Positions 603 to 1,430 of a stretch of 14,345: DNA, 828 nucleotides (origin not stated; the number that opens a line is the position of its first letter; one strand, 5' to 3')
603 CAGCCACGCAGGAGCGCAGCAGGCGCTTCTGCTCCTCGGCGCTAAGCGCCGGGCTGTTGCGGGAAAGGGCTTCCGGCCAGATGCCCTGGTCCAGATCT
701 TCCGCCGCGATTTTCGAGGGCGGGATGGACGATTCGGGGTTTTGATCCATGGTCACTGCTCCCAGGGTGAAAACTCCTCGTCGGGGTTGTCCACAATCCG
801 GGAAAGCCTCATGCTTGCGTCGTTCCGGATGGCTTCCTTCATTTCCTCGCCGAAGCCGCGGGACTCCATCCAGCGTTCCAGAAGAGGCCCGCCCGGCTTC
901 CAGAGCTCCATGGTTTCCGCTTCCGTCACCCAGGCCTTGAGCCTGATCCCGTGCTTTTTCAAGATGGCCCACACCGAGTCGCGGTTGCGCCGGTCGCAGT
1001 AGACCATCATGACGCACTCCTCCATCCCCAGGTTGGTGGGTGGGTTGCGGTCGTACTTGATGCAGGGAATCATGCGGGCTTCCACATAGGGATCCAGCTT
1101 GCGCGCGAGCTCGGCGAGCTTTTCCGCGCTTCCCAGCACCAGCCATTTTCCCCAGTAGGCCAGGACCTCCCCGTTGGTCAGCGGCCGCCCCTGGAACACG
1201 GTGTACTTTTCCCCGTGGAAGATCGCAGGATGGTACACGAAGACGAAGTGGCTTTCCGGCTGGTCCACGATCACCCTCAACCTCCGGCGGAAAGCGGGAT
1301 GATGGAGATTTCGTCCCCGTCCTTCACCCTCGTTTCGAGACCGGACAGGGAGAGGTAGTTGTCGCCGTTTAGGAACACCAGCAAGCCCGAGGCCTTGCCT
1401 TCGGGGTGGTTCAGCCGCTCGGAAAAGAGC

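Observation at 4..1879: Compact operon DsrE(Sec) - MoaD - MoaE-like - MoeB/ThiF: a selenoprotein-containing sulfur relay apparently feeding molybdopterin/tungstopterin synthase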

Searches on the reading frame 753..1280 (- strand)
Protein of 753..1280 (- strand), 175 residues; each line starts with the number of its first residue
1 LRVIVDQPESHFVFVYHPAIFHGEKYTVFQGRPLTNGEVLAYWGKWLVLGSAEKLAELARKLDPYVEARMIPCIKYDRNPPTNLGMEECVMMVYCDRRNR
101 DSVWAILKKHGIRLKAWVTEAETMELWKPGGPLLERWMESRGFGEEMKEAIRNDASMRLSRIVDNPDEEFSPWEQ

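Call 5: search_protein_families(library=pfam, proteins=[window:753-1280:-], max_evalue=1)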
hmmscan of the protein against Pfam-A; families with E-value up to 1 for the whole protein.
window:753-1280:- (175 aa): 1 family
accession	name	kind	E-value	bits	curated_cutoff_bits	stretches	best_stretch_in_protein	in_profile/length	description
PF04433.23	SWIRM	-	0.04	14.6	28.6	1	56-112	16-81/84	SWIRM domain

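Call 6: search_protein_families(library=ncbifam, proteins=[window:753-1280:-], max_evalue=1)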
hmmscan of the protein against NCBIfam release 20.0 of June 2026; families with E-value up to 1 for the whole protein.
window:753-1280:- (175 aa): 2 families
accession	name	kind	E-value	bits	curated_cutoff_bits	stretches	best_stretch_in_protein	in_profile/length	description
NF002740.0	PRK02724.1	equivalog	0.042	13.6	135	1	100-151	56-105/117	30S ribosomal protein PSRP-3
NF008154.0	PRK10906.1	equivalog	0.14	11.5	331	1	74-115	209-250/252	DeoR/GlpR family transcriptional regulator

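Call 9: find_homologous_proteins(query=window:753-1280:-)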
Query window:753-1280:- (175 aa): 101 proteins with E <= 0.001 among 135 candidates.
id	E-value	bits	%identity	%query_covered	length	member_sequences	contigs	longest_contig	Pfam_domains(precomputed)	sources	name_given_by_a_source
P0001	1.4e-116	405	99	99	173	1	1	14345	-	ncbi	ncbi:MAG: hypothetical protein AB1921_04465 [Thermodesulfobacteriota bacterium]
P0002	4.2e-84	299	71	99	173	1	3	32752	-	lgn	-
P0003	2.1e-82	293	71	99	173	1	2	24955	-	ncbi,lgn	ncbi:MAG: hypothetical protein ACLFOY_12445 [Desulfatibacillaceae bacterium]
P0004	2.7e-81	290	68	99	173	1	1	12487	-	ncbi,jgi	jgi:hypothetical protein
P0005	1.2e-79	284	70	99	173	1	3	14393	-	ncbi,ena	-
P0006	3.4e-79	283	68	99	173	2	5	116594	-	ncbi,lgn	-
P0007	7.0e-79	282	68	99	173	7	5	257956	-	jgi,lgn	jgi:hypothetical protein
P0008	2.2e-77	277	66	99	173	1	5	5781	-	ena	-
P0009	4.6e-77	276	66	99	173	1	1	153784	-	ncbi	ncbi:MAG: hypothetical protein R6U50_16920 [Desulfobacterales bacterium]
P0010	5.0e-77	276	64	99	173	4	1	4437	-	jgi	jgi:hypothetical protein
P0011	7.2e-77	275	66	99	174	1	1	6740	-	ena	-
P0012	8.9e-77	275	65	99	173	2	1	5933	-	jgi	jgi:hypothetical protein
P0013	1.2e-76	274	64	99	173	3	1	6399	-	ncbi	-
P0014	1.4e-76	274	67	99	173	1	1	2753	-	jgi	jgi:hypothetical protein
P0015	2.3e-76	274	64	99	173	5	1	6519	-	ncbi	-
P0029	2.0e-74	267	63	99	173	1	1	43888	-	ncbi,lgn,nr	ncbi:MAG: hypothetical protein SVZ03_15585 [Spirochaetota bacterium]|nr:hypothetical protein [Spiroc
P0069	2.0e-70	254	62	99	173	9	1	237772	-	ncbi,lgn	-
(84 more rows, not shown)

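Call 12: search_solved_structures(query=A1, max_evalue=10)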
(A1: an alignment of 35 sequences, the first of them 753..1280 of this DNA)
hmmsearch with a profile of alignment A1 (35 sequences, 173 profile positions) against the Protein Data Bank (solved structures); distinct sequences matched with E-value up to 10: 12.
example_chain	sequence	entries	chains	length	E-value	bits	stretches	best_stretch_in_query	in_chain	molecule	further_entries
9wp3_A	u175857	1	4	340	0.044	16.6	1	54-106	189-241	cGMP-dependent 3',5'-cyclic phosphodiesterase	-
6c7d_A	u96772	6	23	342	0.045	16.5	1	54-106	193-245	cGMP-dependent 3',5'-cyclic phosphodiesterase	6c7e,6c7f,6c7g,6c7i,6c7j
4htx_A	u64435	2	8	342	0.045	16.5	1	54-106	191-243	cGMP-dependent 3',5'-cyclic phosphodiesterase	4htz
5tz3_A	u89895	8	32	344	0.045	16.5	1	54-106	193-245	cGMP-dependent 3',5'-cyclic phosphodiesterase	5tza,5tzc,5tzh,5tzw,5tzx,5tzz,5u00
1z1l_A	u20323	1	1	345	0.045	16.5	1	54-106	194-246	cGMP-dependent 3',5'-cyclic phosphodiesterase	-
3itm_A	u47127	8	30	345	0.045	16.5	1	54-106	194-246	cGMP-dependent 3',5'-cyclic phosphodiesterase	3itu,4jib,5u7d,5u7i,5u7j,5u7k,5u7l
5vp0_A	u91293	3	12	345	0.045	16.5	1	54-106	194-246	cGMP-dependent 3',5'-cyclic phosphodiesterase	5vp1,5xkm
6ezf_A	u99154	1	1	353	0.047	16.5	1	54-106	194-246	cGMP-dependent 3',5'-cyclic phosphodiesterase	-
4c1i_A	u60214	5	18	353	0.048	16.5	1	54-106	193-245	CGMP-DEPENDENT 3', 5'-CYCLIC PHOSPHODIESTERASE | cGMP-dependent 3',5'-cyclic phosphodiesterase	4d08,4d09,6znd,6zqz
6b96_A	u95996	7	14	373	0.053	16.3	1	54-106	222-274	cGMP-dependent 3',5'-cyclic phosphodiesterase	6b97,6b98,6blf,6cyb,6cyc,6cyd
3ibj_A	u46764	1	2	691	0.12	15.2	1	54-106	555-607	cGMP-dependent 3',5'-cyclic phosphodiesterase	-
9lrn_A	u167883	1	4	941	0.16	14.7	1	54-106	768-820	cGMP-dependent 3',5'-cyclic phosphodiesterase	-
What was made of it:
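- Tried and rejected: PDB sequence search with the X173 family profile: only chance-level phosphodiesterase hits (call 12).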

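Call 13: find_encoding_contigs(protein=P0069, flank=6000, max_places=2)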
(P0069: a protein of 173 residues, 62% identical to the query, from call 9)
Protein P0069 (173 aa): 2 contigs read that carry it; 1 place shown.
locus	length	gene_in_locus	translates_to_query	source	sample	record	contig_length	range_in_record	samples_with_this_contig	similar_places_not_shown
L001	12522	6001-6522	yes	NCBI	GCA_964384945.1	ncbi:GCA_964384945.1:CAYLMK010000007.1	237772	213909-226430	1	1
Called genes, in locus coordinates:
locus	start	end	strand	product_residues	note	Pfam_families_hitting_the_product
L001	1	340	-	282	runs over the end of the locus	PF00004:AAA (faint), PF07728:AAA_5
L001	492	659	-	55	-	-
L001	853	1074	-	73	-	-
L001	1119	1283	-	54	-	PF08201:BssC_TutF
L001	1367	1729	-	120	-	-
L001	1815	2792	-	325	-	PF13353:Fer4_12 (faint), PF12837:Fer4_6 (faint), PF13187:Fer4_9 (faint), PF13484:Fer4_16 (faint), PF00037:Fer4 (weak), PF12838:Fer4_7 (weak), PF04055:Radical_SAM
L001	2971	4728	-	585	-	PF01642:MM_CoA_mutase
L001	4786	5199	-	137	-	PF02310:B12-binding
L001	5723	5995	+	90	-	PF02597:ThiS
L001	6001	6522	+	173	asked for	-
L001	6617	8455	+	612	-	PF00989:PAS (weak), PF08448:PAS_4 (weak), PF00989:PAS, PF13426:PAS_9, PF00158:Sigma54_activat, PF14532:Sigma54_activ_2, PF25601:AAA_lid_14, PF02954:HTH_8, +5 more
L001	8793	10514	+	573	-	PF00092:VWA (faint)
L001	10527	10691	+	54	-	-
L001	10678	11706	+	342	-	PF00478:IMPDH (weak), PF03060:NMO, PF01070:FMN_dh (weak)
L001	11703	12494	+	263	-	PF00378:ECH_1, PF16113:ECH_2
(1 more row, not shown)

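Call 14: find_encoding_contigs(protein=P0029, flank=6000, max_places=2)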
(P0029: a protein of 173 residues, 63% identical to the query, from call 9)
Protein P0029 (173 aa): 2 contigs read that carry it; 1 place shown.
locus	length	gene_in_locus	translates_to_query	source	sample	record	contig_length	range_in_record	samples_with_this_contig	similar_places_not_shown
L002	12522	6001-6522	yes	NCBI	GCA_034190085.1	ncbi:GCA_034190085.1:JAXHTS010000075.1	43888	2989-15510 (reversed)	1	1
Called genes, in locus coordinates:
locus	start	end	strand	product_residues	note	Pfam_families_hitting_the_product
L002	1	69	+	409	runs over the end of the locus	PF16548:FlgT_N (weak)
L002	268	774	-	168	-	PF00334:NDK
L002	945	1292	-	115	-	-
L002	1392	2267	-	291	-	PF08551:DUF1751 (weak), PF01694:Rhomboid, PF20216:DUF6576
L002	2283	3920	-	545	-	PF00072:Response_reg, PF01590:GAF (faint), PF13185:GAF_2, PF01966:HD, PF13487:HD_5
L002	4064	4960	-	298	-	PF01634:HisG, PF08029:HisG_C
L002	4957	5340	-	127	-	PF01502:PRA-CH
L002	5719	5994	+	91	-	PF02597:ThiS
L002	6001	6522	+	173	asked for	-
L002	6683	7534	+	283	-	PF20030:bpMoxR, PF13191:AAA_16 (weak), PF00004:AAA, PF07728:AAA_5, PF08406:CbbQ_C (weak)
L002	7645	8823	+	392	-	PF00083:Sugar_tr, PF07690:MFS_1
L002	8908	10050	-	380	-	PF05958:tRNA_U5-meth_tr, PF03602:Cons_hypoth95 (weak), PF05175:MTS, PF13847:Methyltransf_31, PF13649:Methyltransf_25 (weak)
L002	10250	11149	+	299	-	PF01379:Porphobil_deam, PF03900:Porphobil_deamC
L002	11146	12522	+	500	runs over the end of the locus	PF00590:TP_methylase, PF02602:HEM4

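Call 18: find_related_loci(query=A1, collection=genome_contigs, flank=8000)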
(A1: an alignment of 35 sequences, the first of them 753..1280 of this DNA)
Query A1 (175 aa) in genome_contigs; peptide patterns used: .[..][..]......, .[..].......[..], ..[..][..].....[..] (x = any residue, [..] = any of these).
143 stretches matched a pattern; 105 encode a relative of the query (tblastn E <= 1e-3); the best 80 are kept; 80 distinct loci.
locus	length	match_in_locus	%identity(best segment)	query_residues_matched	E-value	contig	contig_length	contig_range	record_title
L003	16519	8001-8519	71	3-175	2e-84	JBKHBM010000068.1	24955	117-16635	MAG: Desulfatibacillaceae bacterium isolate D1M01_5 NODE_2709_length_24955_cov_9.404819, whole genome shotgun sequence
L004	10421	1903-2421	68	3-175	3e-83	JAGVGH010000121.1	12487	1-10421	MAG: Desulfobacterales bacterium isolate DeMMO2_10 c_000000041376, whole genome shotgun sequence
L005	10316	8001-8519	70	3-175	1e-82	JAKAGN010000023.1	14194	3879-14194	MAG: Deltaproteobacteria bacterium isolate WY2.bin34 NODE_6349_length_14194_cov_1.628919, whole genome shotgun sequence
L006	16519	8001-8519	68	3-175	2e-82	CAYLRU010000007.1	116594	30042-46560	MAG TPA_asm: uncultured Desulfobacteraceae bacterium isolate SRP338002_co1_209 genome assembly, contig: NODE_161_length_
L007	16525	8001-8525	65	1-175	3e-80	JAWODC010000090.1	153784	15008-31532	MAG: Desulfobacterales bacterium isolate BLK5-2.bin.101 k191_2290418, whole genome shotgun sequence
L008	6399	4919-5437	64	3-175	1e-79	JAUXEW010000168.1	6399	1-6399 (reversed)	MAG: Desulfobacteraceae bacterium isolate CSMAG_2887 CSMAG_2887_k117_1714799_length_6399_cov_35.0000, whole genome shotg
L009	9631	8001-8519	65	3-175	2e-79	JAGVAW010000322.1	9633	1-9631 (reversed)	MAG: Desulfobacterales bacterium isolate DeMMO6_21 c_000000043666, whole genome shotgun sequence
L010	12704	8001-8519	65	3-175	1e-78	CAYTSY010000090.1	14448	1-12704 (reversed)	MAG TPA_asm: uncultured Desulfobacteraceae bacterium isolate binchicken_co232_234 genome assembly, contig: NODE_8214_len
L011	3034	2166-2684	64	3-175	2e-78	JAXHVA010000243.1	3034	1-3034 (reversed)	MAG: Thermodesulfobacteriota bacterium isolate MAG65_tar_biofilm MAG65_243, whole genome shotgun sequence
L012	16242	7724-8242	63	3-175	6e-77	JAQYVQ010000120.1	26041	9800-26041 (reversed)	MAG: Syntrophobacteria bacterium isolate SG_15_bin2 SG_15_bin.2.orig_15_k141_2137668, whole genome shotgun sequence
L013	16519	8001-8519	65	3-175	2e-76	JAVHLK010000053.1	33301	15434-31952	MAG: Desulfomonilaceae bacterium isolate Ess09-10 NODE_53_length_33301_cov_8.957799, whole genome shotgun sequence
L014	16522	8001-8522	60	2-175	1e-75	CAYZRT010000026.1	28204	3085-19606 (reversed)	MAG TPA_asm: uncultured Smithella sp. isolate SRP192927_co6_71 genome assembly, contig: NODE_3222_length_28204_cov_11.32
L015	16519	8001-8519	59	3-175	2e-75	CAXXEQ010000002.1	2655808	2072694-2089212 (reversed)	MAG: Desulfomonilaceae bacterium isolate 8deb2ff7-9cb5-4438-9dd6-cb8d27c5cb84 genome assembly, contig: contig_2, whole g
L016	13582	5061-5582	63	2-175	6e-75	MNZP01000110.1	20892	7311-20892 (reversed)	MAG: Syntrophaceae bacterium CG2_30_49_12 cg2_3.0_scaffold_1913_c, whole genome shotgun sequence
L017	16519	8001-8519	62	3-175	4e-75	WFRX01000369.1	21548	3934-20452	MAG: bacterium isolate S015_6 k151_811038, whole genome shotgun sequence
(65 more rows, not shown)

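Call 20: predict_structure(alignment_id=A1)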
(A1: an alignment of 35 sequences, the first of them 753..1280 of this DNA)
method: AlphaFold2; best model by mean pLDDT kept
length: 175 residues; sequences in the alignment: 35
mean_pLDDT: 93.6   pTM: 0.88
mean pLDDT of the five models: 93.6, 93.4, 93.2, 92.6, 92.1
residues with pLDDT >= 90: 147; 70-90: 26; 50-70: 2; < 50: 0
segments of 3 or more residues with pLDDT < 50: none
pLDDT, mean of each block of 10 residues (from residue 1): 82 92 90 96 97 96 96 94 87 97 98 94 96 94 97 96 97 81
secondary structure, 60 per line:
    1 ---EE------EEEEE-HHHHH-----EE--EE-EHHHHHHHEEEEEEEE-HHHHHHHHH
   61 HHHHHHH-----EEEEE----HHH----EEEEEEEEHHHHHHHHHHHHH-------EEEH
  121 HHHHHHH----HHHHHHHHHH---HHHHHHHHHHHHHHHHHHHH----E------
elements in order: E12-16 H18-22 H36-42 E43-50 H52-67 E73-77 E89-96 H97-109 E117-119 H120-127 H132-141 H145-164

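Call 33: find_encoding_contigs(protein=P0001, flank=10000, max_places=2)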
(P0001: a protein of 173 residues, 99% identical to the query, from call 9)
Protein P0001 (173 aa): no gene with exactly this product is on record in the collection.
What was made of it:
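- Tried and rejected: Exact look-up of the window's own X173: the protein is not on record (call 33).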

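Call 47: search_protein_representatives(alignment_id=A1)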
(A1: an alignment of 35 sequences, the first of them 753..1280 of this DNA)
Query: 35 sequences, 173 profile positions. Proteins with E-value up to 0.001 (for the whole library): 144; up to 1e-10: 57; up to 1e-30: 16. The best 144 are listed.
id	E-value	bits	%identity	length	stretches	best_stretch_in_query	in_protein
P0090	2.5e-75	268.1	-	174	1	1-173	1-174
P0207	1.6e-68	245.9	-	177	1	1-173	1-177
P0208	5.5e-66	237.7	-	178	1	1-173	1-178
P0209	5.6e-52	192.1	-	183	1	1-161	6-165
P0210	2.2e-51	190.2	-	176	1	1-161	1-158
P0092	5.9e-51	188.7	-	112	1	25-130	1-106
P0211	2.0e-41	157.7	-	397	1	1-160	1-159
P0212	4.4e-39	150.1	-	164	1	1-108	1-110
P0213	4.7e-38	146.8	-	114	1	60-173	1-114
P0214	1.5e-37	145.1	-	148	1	52-173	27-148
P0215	2.3e-36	141.2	-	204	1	1-162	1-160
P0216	3.7e-36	140.6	-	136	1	1-138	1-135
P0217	4.4e-36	140.3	-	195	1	1-157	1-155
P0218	1.7e-34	135.2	-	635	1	1-158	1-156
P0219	7.9e-34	133.0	-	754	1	1-153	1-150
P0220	5.6e-33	130.2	-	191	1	1-147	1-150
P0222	4.9e-30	120.6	-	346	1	1-156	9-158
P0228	5.2e-23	97.8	-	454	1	38-149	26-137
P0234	4.9e-18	81.6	-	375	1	35-162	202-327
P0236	1.8e-17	79.7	-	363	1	35-159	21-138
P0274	1.1e-08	51.1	-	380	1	23-171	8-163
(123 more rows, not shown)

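Call 49: search_protein_families(library=pfam, alignment_id=A3, max_evalue=0.001)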
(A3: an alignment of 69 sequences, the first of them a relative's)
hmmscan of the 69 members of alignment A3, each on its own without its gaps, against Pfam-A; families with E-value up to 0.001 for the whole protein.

A. member 1, P0211 (397 aa): 1 family
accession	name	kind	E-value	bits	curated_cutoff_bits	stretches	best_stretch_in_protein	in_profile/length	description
PF13526.11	DUF4125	-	1.2e-72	244.2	25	1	193-386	3-196/197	Protein of unknown function (DUF4125)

B. families by the number of members that match (of 69 scanned): 57 families (the first 25 are shown)
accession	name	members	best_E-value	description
PF13676.11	TIR_2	6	2.1e-27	TIR domain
PF08937.16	ThsB_TIR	3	5.3e-08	Thoeris protein ThsB, TIR-like domain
PF19960.5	EAD7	2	1.3e-19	Effector-associated domain 7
PF19964.5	EAD11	2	1.5e-11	Effector-associated domain 11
PF01582.25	TIR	2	2.1e-09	TIR domain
PF01909.29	NTP_transf_2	2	2e-06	Nucleotidyltransferase domain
PF18765.7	Polbeta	2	3.8e-06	Polymerase beta, Nucleotidyltransferase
PF13526.11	DUF4125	1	1.2e-72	Protein of unknown function (DUF4125)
PF01926.29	MMR_HSR1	1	1.4e-59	50S ribosome-binding GTPase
PF00745.25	GlutR_dimer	1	4.3e-37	Glutamyl-tRNAGlu reductase, dimerisation domain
PF14714.11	KH_dom-like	1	2e-29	KH-domain-like of EngA bacterial GTPase enzymes, C-terminal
PF01661.27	Macro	1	2.8e-29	Macro domain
PF02421.24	FeoB_N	1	1.3e-24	Ferrous iron transport protein B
PF00009.33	GTP_EFTU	1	1.7e-24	Elongation factor Tu GTP binding domain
PF00350.29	Dynamin_N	1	4.6e-17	Dynamin family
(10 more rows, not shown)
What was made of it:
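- Remote homologues of the X173 core are fused to TIR and effector-associated domains, which are typical of protein-signalling systems (call 49). Remote homologues of the core domain are fused to TIR, Macro, nucleotidyltransferase and effector-associated domains (call 49).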

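Call 53: search_solved_structures(query=A4, max_evalue=10, show_alignments=2)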
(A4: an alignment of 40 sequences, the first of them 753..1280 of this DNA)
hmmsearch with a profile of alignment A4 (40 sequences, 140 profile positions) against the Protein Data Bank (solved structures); distinct sequences matched with E-value up to 10: 5.
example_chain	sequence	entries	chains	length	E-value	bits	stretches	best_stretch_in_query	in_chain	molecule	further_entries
1ztp_A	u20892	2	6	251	0.048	16.3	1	30-87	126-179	Basophilic leukemia expressed protein BLES03 | Uncharacterized protein C11orf68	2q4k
9hcg_0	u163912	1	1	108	0.3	13.7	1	75-103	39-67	Large ribosomal subunit protein bL32m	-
5t2x_A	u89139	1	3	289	0.58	12.8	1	22-61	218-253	Uncharacterized protein LPG1670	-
9e9c_0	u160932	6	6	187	0.84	12.2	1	75-103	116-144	Large ribosomal subunit protein bL32m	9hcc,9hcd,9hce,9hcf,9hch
6nu2_0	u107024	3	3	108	1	12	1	73-101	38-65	39S ribosomal protein L32, mitochondrial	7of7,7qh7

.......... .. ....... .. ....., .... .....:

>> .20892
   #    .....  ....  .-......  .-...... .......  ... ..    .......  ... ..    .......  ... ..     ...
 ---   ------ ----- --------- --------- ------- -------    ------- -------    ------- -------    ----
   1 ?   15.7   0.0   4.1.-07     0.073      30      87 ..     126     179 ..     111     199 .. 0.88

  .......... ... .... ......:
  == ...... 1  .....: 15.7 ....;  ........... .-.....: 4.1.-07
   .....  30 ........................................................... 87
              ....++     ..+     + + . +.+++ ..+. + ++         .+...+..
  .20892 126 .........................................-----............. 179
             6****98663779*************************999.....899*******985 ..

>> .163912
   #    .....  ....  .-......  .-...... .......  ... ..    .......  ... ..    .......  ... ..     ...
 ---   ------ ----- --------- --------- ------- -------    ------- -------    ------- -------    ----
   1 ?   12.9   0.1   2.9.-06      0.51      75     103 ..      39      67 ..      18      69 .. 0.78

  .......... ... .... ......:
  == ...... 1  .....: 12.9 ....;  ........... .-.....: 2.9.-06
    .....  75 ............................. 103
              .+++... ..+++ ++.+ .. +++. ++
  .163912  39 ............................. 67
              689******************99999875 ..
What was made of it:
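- On BLES03-like / phosphothreonine-lyase fold: A wider family profile does find 1ztp as the top PDB sequence, but only at E 0.048 (call 53).
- Tried and rejected: A wider profile was needed to reach 1ztp (call 53).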

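Call 54: fold_search(model_id=the predicted structure, library=pdb)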
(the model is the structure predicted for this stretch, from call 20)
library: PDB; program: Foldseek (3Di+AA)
matches with E <= 10: 424; with E <= 0.001: 0
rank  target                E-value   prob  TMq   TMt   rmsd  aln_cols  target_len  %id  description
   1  1ztp_B                3.1e-03  1.00  0.44  0.34   9.4       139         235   17  X-ray structure of gene product from homo sapiens Hs.433573 (released 2005-06-14)
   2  1ztp_C                2.1e-02  0.99  0.39  0.32   9.5       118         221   20  X-ray structure of gene product from homo sapiens Hs.433573 (released 2005-06-14)
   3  1ztp_A                3.0e-02  1.00  0.40  0.31   7.2       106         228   20  X-ray structure of gene product from homo sapiens Hs.433573 (released 2005-06-14)
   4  6gdv_B                1.1e-01  0.97  0.34  0.53   4.8        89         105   16  Structure of CutA from Synechococcus elongatus PCC7942 complexed with Bis-Tris molecule (released 2019-05-08)
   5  6gdu_A                2.2e-01  0.85  0.30  0.45   5.2        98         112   17  Structure of CutA from Synechococcus elongatus PCC7942 (released 2019-05-08)
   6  3i0u_A                2.2e-01  0.44  0.28  0.25   4.9        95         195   14  Structure of the type III effector/phosphothreonine lyase OspF from Shigella flexneri (released 2009-09-01)
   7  3ahp_B                2.3e-01  0.66  0.32  0.47   9.5       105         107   14  Crystal structure of stable protein, CutA1, from a psychrotrophic bacterium Shewanella sp. SIB1 (released 2011-01-05)
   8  6gdu_C                2.6e-01  0.90  0.34  0.51   5.3        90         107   18  Structure of CutA from Synechococcus elongatus PCC7942 (released 2019-05-08)
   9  9q75_C                2.6e-01  0.54  0.34  0.33   6.1       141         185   13  Crystal structure of T. cruzi EIF4E5 in complex with EIF4G1 peptide and cap-4. (released 2026-01-21)
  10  2zfh_C                2.8e-01  0.75  0.32  0.49   4.7        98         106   16  Crystal structure of putative CutA1 from Homo sapiens at 2.05A resolution (released 2008-01-22)
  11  6gdw_A                3.0e-01  0.69  0.31  0.47   7.3        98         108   17  Structure of CutA from Synechococcus elongatus PCC7942 complexed with 2 molecules of Bis-Tris (released 2019-05-08)
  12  2zfh_B                3.2e-01  0.69  0.31  0.47   4.7        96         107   19  Crystal structure of putative CutA1 from Homo sapiens at 2.05A resolution (released 2008-01-22)
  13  6o80                  3.2e-01  0.51  0.34  0.33   5.8       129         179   10  Trypanosoma cruzi EIF4E5 translation initiation factor in complex with m7GTP (released 2019-05-01)
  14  9q75_A                3.6e-01  0.60  0.37  0.36   4.8       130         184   12  Crystal structure of T. cruzi EIF4E5 in complex with EIF4G1 peptide and cap-4. (released 2026-01-21)
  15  1o5j                  3.8e-01  0.60  0.29  0.44   3.6        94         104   18  Crystal structure of Periplasmic divalent cation tolerance protein (TM1056) from Thermotoga maritima at 1.95 A resolutio (released 2003-09-30)
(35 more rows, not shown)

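Call 58: search_dna_similar(query=window:753-1280:-, collection=plasmids, mode=protein, max_evalue=0.001)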
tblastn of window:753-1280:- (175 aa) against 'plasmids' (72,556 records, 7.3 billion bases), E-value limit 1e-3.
No match.
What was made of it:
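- Tried and rejected: Plasmid collection: no X173 match (call 58).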
